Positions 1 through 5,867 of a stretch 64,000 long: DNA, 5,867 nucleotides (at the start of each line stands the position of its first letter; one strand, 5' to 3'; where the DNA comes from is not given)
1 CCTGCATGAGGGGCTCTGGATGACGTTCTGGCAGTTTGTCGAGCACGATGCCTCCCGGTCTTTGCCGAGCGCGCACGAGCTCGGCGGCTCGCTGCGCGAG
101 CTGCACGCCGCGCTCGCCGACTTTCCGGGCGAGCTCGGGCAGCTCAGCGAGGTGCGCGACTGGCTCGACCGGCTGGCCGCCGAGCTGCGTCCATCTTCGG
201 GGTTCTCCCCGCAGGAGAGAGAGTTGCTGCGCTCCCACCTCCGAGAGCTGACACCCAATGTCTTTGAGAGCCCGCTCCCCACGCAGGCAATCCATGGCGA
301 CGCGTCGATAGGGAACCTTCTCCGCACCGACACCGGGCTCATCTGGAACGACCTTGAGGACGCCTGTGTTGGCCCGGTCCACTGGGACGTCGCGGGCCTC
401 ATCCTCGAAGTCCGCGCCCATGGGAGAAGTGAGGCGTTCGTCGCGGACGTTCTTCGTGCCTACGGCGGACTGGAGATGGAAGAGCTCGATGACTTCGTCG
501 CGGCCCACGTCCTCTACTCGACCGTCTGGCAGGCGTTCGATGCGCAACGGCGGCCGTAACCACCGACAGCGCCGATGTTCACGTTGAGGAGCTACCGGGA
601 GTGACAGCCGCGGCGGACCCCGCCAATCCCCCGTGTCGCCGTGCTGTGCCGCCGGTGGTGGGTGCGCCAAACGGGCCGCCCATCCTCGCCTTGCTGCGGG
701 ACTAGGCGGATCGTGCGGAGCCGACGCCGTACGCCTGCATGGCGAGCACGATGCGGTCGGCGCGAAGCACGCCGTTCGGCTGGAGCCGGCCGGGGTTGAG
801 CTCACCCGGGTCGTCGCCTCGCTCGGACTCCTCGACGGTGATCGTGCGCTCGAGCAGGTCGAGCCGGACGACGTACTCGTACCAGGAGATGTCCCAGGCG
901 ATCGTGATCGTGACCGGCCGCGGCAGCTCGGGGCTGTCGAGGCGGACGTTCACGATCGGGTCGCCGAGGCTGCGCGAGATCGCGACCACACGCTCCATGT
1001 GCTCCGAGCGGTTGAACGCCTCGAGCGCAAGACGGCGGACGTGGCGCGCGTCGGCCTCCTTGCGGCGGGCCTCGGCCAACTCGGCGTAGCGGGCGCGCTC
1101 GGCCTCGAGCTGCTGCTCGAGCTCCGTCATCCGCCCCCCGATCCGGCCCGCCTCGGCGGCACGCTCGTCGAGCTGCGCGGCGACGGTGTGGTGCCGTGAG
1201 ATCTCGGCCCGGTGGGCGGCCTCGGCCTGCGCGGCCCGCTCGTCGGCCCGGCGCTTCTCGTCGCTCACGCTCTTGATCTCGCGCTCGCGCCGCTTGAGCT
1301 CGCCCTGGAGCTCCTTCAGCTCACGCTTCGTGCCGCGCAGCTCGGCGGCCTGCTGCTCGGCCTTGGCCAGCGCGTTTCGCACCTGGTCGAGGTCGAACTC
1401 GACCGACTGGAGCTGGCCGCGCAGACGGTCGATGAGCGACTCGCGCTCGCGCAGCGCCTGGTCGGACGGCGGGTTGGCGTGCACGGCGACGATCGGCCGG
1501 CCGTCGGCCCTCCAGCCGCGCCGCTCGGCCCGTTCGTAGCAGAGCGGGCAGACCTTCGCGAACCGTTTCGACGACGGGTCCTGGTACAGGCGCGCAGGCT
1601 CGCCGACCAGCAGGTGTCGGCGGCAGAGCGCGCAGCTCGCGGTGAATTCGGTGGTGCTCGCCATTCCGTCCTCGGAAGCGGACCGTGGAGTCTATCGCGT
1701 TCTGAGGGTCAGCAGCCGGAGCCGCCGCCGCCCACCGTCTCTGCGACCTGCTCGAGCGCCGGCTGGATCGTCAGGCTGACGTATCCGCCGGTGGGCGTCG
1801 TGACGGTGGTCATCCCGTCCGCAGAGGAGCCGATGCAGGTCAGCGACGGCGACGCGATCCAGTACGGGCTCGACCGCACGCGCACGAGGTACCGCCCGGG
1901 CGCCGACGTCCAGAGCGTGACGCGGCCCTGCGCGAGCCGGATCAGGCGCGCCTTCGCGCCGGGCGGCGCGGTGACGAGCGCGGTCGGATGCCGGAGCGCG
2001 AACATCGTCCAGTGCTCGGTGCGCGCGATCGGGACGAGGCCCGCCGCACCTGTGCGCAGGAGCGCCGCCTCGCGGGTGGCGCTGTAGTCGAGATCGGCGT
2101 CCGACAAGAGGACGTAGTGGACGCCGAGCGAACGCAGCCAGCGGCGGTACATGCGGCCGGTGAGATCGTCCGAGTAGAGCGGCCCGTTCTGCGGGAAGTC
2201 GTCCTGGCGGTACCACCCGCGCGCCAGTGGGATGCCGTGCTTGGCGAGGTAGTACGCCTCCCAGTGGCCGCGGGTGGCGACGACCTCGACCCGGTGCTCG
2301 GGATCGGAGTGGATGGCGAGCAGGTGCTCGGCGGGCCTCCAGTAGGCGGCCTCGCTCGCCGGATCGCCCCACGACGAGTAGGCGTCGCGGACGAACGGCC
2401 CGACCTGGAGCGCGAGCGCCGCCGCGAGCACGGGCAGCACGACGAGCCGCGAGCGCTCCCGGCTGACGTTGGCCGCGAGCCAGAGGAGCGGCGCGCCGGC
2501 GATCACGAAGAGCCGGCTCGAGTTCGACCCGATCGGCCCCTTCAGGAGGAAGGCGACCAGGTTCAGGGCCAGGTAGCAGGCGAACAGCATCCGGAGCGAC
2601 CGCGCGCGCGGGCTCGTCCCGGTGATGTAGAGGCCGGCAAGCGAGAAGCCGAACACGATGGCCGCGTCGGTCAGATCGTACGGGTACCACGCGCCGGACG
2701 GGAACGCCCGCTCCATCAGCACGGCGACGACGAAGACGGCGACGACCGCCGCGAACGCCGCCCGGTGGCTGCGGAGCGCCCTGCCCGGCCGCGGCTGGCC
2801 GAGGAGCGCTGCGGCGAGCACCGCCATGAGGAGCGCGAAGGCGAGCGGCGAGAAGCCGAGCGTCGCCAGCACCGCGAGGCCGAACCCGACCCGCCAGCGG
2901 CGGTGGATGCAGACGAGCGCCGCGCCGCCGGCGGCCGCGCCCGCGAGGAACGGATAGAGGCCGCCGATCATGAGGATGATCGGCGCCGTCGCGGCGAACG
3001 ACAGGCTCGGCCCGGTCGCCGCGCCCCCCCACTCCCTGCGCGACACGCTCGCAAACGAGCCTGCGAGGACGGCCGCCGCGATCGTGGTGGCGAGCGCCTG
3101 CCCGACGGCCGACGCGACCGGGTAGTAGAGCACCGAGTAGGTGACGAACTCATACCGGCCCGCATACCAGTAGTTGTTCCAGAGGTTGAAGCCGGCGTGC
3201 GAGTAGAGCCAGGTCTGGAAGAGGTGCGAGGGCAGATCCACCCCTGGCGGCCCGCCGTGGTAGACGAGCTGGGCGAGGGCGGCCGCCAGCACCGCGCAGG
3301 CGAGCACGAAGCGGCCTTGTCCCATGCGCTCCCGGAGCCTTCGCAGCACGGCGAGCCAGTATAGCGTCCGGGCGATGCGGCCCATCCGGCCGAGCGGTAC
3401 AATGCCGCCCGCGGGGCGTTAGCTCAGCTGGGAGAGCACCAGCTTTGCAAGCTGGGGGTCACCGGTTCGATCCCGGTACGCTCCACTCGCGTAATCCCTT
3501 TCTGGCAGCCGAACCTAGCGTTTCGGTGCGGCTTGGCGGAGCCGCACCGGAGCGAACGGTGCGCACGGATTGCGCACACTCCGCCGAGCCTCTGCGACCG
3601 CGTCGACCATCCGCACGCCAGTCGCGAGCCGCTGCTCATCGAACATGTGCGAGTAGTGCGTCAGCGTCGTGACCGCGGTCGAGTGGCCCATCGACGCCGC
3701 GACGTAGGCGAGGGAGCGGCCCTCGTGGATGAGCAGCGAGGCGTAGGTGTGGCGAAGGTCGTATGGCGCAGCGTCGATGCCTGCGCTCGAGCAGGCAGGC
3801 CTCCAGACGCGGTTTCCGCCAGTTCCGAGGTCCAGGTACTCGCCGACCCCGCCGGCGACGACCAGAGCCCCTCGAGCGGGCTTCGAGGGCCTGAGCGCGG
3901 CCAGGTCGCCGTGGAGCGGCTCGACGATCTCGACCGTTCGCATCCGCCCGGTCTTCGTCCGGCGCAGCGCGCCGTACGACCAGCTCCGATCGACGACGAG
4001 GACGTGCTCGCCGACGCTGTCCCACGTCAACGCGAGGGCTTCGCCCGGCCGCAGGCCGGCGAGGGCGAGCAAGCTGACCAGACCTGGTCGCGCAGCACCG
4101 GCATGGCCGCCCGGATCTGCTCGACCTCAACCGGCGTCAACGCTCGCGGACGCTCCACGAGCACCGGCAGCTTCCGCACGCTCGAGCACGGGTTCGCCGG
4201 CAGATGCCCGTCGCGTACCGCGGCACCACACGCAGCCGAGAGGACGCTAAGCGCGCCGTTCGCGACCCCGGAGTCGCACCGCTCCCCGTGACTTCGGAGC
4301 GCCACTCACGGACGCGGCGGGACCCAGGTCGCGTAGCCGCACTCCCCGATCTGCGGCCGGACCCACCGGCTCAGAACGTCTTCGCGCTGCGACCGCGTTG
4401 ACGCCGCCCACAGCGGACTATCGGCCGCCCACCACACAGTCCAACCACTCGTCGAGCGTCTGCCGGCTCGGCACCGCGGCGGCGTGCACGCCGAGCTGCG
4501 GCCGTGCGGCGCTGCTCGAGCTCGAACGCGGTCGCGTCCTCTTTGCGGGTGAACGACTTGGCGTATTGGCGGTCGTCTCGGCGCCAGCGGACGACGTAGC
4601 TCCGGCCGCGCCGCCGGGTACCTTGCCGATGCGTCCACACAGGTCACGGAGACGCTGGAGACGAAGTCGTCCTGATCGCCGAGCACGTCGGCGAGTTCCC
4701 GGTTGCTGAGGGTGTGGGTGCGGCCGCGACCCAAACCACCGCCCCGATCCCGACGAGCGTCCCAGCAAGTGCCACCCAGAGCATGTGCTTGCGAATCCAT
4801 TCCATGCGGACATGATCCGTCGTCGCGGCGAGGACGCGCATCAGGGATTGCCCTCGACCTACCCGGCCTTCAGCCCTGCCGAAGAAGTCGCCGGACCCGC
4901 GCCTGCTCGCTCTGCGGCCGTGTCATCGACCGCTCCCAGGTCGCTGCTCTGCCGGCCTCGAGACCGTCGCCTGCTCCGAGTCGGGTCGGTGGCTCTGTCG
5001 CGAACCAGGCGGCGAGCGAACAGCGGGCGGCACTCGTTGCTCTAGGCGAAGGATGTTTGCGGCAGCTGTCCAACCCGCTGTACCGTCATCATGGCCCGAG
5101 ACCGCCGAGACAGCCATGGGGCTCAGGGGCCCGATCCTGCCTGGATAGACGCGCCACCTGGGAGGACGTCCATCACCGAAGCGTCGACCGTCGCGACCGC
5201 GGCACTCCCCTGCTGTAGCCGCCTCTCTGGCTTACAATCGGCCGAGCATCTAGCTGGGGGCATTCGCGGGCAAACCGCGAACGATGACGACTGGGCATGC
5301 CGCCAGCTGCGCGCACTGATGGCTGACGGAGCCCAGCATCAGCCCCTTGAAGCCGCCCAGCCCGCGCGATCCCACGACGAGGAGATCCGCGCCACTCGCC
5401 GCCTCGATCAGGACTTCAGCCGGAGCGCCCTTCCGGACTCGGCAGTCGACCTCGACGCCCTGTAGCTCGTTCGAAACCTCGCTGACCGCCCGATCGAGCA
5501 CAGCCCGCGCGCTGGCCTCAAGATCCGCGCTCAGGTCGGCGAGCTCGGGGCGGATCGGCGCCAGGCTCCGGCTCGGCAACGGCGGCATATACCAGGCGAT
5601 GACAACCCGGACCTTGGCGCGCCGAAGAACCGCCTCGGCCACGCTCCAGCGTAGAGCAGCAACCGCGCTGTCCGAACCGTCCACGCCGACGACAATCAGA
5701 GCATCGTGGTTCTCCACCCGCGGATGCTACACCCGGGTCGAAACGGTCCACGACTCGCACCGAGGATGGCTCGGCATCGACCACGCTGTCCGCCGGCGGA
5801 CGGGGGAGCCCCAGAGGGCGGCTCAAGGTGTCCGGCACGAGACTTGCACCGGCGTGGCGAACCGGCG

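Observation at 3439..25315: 21.9-kb segment bracketed by 119/120-nt direct repeats of the tRNA-Ala 3' half: a tRNA-targeted island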

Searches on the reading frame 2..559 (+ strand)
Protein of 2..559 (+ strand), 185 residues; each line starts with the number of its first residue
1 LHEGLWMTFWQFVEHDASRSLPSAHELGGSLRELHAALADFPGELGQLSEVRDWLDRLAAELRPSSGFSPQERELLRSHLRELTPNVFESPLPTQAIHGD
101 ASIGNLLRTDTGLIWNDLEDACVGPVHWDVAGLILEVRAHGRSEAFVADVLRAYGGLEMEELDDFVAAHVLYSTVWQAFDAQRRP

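Call 18: search_protein_families(library=pfam, proteins=[window:2-559:+], max_evalue=0.001)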
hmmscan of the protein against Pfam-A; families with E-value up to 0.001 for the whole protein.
window:2-559:+ (185 aa): 1 family
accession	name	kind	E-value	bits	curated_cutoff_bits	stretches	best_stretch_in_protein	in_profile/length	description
PF01636.29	APH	-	6.3e-14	52.7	23.2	1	22-163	98-237/239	Phosphotransferase enzyme family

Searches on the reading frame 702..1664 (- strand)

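Call 18: search_protein_families(library=pfam, proteins=[window:702-1664:-], max_evalue=0.001)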
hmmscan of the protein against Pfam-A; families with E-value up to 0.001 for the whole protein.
window:702-1664:- (320 aa): 1 family
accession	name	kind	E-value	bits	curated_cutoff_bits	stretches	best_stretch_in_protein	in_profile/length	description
PF04108.17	ATG17_like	-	0.00083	19.4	43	0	66-189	163-287/355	Autophagy protein ATG17-like domain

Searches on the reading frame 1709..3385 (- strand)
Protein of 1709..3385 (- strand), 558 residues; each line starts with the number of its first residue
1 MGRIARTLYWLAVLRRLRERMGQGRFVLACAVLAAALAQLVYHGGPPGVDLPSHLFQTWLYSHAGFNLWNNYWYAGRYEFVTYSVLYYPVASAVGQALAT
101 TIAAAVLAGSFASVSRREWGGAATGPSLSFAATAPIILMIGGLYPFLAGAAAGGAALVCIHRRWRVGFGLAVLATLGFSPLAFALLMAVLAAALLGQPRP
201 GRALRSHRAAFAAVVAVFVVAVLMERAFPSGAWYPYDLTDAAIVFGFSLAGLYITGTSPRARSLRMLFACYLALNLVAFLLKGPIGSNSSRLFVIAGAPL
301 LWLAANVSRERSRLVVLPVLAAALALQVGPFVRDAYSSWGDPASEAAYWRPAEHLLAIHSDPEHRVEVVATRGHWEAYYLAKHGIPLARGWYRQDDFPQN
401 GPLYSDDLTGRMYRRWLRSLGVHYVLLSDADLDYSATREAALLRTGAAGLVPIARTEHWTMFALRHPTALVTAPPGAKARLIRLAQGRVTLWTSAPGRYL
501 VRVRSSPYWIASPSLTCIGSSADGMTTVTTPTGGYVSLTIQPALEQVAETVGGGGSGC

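Call 18: search_protein_families(library=pfam, proteins=[window:1709-3385:-], max_evalue=0.001)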
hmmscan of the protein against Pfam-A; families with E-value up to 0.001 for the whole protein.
window:1709-3385:- (558 aa): 0 families

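Call 19: find_related_loci(query=window:1709-3385:-, collection=genome_contigs, flank=10000)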
Query window:1709-3385:- (558 aa) in genome_contigs; peptide patterns used: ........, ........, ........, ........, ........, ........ (x = any residue, [..] = any of these).
81 stretches matched a pattern; 15 encode a relative of the query (tblastn E <= 1e-3); 14 distinct loci.
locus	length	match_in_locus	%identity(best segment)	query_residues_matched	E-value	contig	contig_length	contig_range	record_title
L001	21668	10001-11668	94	3-558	0e+0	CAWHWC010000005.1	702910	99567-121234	MAG: uncultured Actinomycetes bacterium isolate MFD06298.bin.3.39 genome assembly, contig: contig_5380, whole genome sho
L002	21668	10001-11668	94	3-558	0e+0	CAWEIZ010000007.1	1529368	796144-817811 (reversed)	MAG: uncultured Actinomycetes bacterium isolate MFD06085.bin.1.163 genome assembly, contig: contig_6146, whole genome sh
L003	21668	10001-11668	94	3-558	0e+0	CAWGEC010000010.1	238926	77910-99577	MAG: uncultured Actinomycetes bacterium isolate MFD02199.bin.2.72 genome assembly, contig: contig_70164, whole genome sh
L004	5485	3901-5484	90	3-530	0e+0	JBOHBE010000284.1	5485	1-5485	MAG: Gaiellales bacterium isolate TC-S_metawrap_bin.201 k127_2148516, whole genome shotgun sequence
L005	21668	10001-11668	86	3-558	0e+0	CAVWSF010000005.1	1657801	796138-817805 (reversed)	MAG: uncultured Actinomycetes bacterium isolate MFD04944.bin.1.18 genome assembly, contig: contig_58374, whole genome sh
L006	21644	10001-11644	87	4-551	0e+0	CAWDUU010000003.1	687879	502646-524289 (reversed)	MAG: uncultured Actinomycetes bacterium isolate MFD05442.bin.1.39 genome assembly, contig: contig_16448, whole genome sh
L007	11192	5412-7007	59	30-558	0e+0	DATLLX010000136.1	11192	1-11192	MAG TPA_asm: Gaiellales bacterium isolate SMAG_U13759 k141_1796789, whole genome shotgun sequence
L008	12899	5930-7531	62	11-542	0e+0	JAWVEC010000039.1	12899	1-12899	MAG: Gaiellales bacterium isolate BP_420 scaffold_382893, whole genome shotgun sequence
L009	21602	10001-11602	61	11-542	0e+0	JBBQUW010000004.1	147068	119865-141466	MAG: Gaiellales bacterium isolate Co_metawrap_1954 Cmw_1954_k141_9534603_length_147068_cov_11.9997, whole genome shotgun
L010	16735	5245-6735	61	47-541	0e+0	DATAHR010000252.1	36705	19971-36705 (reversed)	MAG TPA_asm: Gaiellales bacterium isolate SMAG_U6862 k141_3981002, whole genome shotgun sequence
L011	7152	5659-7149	61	3-497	2e-175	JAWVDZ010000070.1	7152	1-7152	MAG: Gaiellales bacterium isolate BP_418 scaffold_2309502, whole genome shotgun sequence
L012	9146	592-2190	81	26-558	0e+0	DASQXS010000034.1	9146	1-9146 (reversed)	MAG TPA_asm: Gaiellales bacterium isolate SMAG_U11045 k141_569712, whole genome shotgun sequence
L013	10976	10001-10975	62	3-327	5e-107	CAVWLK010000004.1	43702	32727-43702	MAG: uncultured Actinomycetes bacterium isolate MFD08700.bin.3.300 genome assembly, contig: contig_104376, whole genome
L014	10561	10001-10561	79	2-188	2e-70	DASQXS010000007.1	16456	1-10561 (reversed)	MAG TPA_asm: Gaiellales bacterium isolate SMAG_U11045 k141_243917, whole genome shotgun sequence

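Call 29: search_protein_families(library=pfam, proteins=[L001:8041-9921:+, L001:7048-7998:+, L001:4998-6731:+, L001:2103-3614:-, L001:3728-4399:+, L001:1089-1715:+, L001:118-756:+, L002:7195-8709:+, L003:8083-9657:-, L003:6632-7903:+], max_evalue=0.001)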
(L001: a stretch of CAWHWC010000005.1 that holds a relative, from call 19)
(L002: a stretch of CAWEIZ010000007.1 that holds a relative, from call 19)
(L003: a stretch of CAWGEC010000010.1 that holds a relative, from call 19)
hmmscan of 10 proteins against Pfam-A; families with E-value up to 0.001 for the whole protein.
L001:8041-9921:+ (626 aa): 0 families

L001:7048-7998:+ (316 aa): 0 families

L001:4998-6731:+ (577 aa): 1 family
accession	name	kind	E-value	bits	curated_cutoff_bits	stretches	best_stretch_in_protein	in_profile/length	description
PF01494.25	FAD_binding_3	-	1.8e-20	73.9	22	2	11-194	4-167/349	FAD binding domain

L001:2103-3614:- (503 aa): 2 families
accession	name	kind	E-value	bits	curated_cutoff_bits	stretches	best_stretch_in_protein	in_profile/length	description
PF13520.12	AA_permease_2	-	1.7e-27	96.8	27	1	28-439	8-414/427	Amino acid permease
PF00324.27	AA_permease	-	2.6e-22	79.6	24.6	1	27-373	3-354/470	Amino acid permease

L001:3728-4399:+ (223 aa): 2 families
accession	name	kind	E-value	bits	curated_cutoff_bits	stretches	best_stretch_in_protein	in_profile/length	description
PF07729.17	FCD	-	2.9e-22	79.9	24.3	1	91-213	2-124/125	FCD domain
PF00392.27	GntR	-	1.9e-17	63.1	27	1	20-80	3-64/64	Bacterial regulatory proteins, gntR family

L001:1089-1715:+ (208 aa): 1 family
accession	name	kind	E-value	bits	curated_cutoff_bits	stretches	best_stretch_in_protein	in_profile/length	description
PF13481.12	AAA_25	-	9.7e-05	22.5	27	1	53-83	21-51/195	AAA domain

L001:118-756:+ (212 aa): 1 family
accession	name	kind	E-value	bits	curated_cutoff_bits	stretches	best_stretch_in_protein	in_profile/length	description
PF07883.17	Cupin_2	-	1.1e-10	41.5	27.2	1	91-159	2-69/70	Cupin domain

L002:7195-8709:+ (504 aa): 2 families
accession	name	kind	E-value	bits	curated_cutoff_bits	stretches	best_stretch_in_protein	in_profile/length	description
PF00561.26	Abhydrolase_1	-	1.2e-09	38.6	25.8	1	372-450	1-80/245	alpha/beta hydrolase fold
PF12146.15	Hydrolase_4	-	4.6e-06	26.5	27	1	374-452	7-89/239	Serine aminopeptidase, S33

L003:8083-9657:- (524 aa): 1 family
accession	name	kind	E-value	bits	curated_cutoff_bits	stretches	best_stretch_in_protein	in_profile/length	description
PF14329.11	DUF4386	-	2.4e-32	113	27.6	1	201-412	3-210/210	Domain of unknown function (DUF4386)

L003:6632-7903:+ (423 aa): 3 families
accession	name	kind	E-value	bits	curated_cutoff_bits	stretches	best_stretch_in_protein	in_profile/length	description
PF00561.26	Abhydrolase_1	-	1.4e-15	58.1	25.8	1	178-278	1-102/245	alpha/beta hydrolase fold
PF12146.15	Hydrolase_4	-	2.3e-11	43.9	27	1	180-286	7-117/239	Serine aminopeptidase, S33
PF12697.13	Abhydrolase_6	-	1.8e-10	42.3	26.3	1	185-413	6-217/217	Alpha/beta hydrolase family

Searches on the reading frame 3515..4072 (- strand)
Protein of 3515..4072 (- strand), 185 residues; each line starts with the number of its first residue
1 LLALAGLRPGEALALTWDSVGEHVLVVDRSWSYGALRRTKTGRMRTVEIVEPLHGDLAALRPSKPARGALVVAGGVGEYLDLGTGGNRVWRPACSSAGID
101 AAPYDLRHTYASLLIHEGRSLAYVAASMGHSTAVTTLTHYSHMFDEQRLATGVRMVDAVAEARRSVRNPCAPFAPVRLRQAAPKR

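Call 11: search_protein_families(library=pfam, proteins=[window:3515-4072:-], max_evalue=0.01)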
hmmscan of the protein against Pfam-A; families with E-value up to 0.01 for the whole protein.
window:3515-4072:- (185 aa): 1 family
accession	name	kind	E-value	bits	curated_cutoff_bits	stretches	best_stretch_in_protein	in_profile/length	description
PF00589.27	Phage_integrase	-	4.5e-10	40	27.1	1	87-145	111-170/172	Phage integrase family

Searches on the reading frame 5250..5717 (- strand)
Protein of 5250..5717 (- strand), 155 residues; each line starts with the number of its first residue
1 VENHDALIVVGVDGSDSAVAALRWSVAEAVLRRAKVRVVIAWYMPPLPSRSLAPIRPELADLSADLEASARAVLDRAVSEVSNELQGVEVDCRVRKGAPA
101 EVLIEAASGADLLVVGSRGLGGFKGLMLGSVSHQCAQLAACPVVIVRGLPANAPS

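Call 11: search_protein_families(library=pfam, proteins=[window:5250-5717:-], max_evalue=0.01)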
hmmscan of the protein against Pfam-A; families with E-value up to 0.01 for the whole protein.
window:5250-5717:- (155 aa): 1 family
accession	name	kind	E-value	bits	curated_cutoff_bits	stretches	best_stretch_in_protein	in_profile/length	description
PF00582.32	Usp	-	1.3e-27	97.5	24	1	8-147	5-141/141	Universal stress protein family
